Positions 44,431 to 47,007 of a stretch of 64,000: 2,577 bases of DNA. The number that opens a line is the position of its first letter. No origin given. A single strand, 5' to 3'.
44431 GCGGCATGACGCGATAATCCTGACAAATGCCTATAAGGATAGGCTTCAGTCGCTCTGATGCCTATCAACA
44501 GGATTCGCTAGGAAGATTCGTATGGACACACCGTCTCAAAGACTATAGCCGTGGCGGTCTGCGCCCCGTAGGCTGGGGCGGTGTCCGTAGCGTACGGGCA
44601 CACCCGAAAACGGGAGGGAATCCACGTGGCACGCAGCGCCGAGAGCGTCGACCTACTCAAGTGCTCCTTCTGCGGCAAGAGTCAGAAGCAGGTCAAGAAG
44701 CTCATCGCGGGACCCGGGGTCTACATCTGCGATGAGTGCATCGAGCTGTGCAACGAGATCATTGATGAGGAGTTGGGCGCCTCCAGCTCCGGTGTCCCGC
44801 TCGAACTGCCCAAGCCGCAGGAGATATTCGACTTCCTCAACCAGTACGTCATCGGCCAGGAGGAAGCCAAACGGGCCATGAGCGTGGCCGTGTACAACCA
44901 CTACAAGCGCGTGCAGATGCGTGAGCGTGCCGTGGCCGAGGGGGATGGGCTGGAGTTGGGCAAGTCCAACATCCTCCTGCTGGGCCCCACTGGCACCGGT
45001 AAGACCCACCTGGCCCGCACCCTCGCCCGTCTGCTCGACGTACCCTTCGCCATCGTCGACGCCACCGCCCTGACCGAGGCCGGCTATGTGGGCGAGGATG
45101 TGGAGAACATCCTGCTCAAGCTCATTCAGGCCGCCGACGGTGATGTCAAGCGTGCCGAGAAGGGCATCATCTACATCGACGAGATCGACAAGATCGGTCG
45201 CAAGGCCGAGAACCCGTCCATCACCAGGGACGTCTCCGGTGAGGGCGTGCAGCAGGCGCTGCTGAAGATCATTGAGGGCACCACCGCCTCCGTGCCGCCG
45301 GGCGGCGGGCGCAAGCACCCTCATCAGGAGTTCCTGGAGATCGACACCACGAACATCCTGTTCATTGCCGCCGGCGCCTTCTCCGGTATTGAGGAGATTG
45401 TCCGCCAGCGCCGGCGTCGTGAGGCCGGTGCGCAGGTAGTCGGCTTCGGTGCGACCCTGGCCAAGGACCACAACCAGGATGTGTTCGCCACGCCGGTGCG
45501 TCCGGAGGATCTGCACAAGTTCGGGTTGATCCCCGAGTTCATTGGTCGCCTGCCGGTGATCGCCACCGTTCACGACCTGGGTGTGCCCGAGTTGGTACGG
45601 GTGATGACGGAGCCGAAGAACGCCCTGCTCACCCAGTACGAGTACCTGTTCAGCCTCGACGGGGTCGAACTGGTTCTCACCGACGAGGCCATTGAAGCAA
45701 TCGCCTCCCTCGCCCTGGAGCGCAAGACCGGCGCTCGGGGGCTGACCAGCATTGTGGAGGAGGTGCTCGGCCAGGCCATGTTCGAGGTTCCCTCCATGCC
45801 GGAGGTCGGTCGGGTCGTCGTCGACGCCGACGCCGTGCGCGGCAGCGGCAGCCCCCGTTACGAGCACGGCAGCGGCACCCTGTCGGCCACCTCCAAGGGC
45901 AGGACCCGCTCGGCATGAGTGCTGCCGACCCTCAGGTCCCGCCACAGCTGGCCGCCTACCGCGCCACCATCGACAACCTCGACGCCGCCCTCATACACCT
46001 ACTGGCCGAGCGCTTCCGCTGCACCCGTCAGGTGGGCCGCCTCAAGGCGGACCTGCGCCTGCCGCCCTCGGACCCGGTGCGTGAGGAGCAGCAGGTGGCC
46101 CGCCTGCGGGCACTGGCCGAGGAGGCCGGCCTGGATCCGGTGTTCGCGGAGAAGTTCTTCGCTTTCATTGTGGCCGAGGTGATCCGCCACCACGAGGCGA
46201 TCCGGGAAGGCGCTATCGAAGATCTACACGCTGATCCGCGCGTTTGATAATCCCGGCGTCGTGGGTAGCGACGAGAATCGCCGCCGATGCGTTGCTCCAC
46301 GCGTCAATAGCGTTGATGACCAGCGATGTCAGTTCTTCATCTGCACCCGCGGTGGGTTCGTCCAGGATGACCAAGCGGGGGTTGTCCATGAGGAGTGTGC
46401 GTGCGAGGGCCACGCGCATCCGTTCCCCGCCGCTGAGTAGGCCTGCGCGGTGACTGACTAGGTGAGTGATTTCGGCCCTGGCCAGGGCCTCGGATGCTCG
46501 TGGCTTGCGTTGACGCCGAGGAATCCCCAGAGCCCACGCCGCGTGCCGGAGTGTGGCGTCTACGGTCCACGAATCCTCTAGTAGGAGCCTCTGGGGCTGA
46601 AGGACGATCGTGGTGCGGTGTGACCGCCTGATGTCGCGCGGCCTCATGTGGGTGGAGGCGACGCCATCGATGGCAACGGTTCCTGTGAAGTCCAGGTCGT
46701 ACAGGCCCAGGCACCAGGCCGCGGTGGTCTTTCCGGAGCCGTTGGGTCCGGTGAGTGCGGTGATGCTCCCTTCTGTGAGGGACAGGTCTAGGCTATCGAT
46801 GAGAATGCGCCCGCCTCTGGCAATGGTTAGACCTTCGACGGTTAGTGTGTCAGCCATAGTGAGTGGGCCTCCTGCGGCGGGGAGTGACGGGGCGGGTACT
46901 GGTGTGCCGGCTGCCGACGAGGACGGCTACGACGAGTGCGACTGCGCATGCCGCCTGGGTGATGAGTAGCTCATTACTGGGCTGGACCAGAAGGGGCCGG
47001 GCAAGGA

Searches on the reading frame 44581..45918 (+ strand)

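Call 18: search_protein_families(library=pfam, proteins=[window:44581-45918:+], max_evalue=0.001)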
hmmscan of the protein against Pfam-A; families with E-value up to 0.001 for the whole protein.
window:44581-45918:+ (445 aa): 12 families
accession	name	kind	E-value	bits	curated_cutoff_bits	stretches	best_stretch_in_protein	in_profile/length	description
PF07724.20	AAA_2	-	2.7e-34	119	27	1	128-327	3-166/166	AAA domain (Cdc48 subfamily)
PF06689.19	zf-C4_ClpX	-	4.8e-21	74.8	27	1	27-63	2-39/39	ClpX C4-type zinc finger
PF00004.35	AAA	-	1.5e-17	64.7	21.2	1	131-266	1-109/131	ATPase family associated with various cellular activities (AAA)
PF07728.20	AAA_5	-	8.1e-09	36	22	1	130-208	1-81/139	AAA domain (dynein-related subfamily)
PF01078.27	Mg_chelatase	-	7.6e-08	32.4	20.3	0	127-152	21-46/207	Magnesium chelatase, subunit ChlI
PF00493.29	MCM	-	1.2e-07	31.5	23.3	1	81-208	17-136/224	MCM P-loop domain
PF10431.15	ClpB_D2-small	-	2.5e-07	31.1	21.9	1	349-404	14-68/81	C-terminal, D2-small domain, of ClpB protein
PF13401.12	AAA_22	-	2.3e-06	28.4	27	1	127-206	4-97/130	AAA domain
PF01695.23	IstB_IS21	-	4e-05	23.7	24.1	1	105-149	67-113/238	IstB-like ATP binding protein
PF05496.18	RuvB_N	-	4.4e-05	23.7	27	1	91-210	10-101/159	Holliday junction DNA helicase RuvB P-loop domain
PF00158.32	Sigma54_activat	-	5e-05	23.5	20.2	1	126-206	20-106/168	Sigma-54 interaction domain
PF13191.12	AAA_16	-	0.00064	20.7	32.6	0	129-155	25-51/167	AAA ATPase domain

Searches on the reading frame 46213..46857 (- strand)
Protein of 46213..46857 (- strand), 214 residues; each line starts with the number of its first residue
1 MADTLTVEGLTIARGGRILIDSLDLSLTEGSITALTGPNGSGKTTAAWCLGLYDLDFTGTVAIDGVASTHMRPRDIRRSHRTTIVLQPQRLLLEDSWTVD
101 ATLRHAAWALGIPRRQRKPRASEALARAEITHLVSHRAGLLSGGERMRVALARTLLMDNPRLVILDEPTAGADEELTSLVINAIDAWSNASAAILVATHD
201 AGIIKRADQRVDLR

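Call 62: search_protein_families(library=pfam, proteins=[window:46213-46857:-], max_evalue=0.001)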
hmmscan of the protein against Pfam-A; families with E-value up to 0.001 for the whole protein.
window:46213-46857:- (214 aa): 4 families
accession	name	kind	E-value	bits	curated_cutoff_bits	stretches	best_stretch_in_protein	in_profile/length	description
PF00005.33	ABC_tran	-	2.2e-22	80.6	25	1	21-170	2-137/137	ABC transporter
PF02463.25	SMC_N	-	1.9e-07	31.2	40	1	29-211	23-209/220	RecF/RecN/SMC N terminal domain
PF13304.12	AAA_21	-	2.3e-07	31.6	27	0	32-46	1-15/304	AAA domain, putative AbiEii toxin, Type IV TA system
PF13476.12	AAA_23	-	0.00053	21.1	27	1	29-51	18-40/201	AAA domain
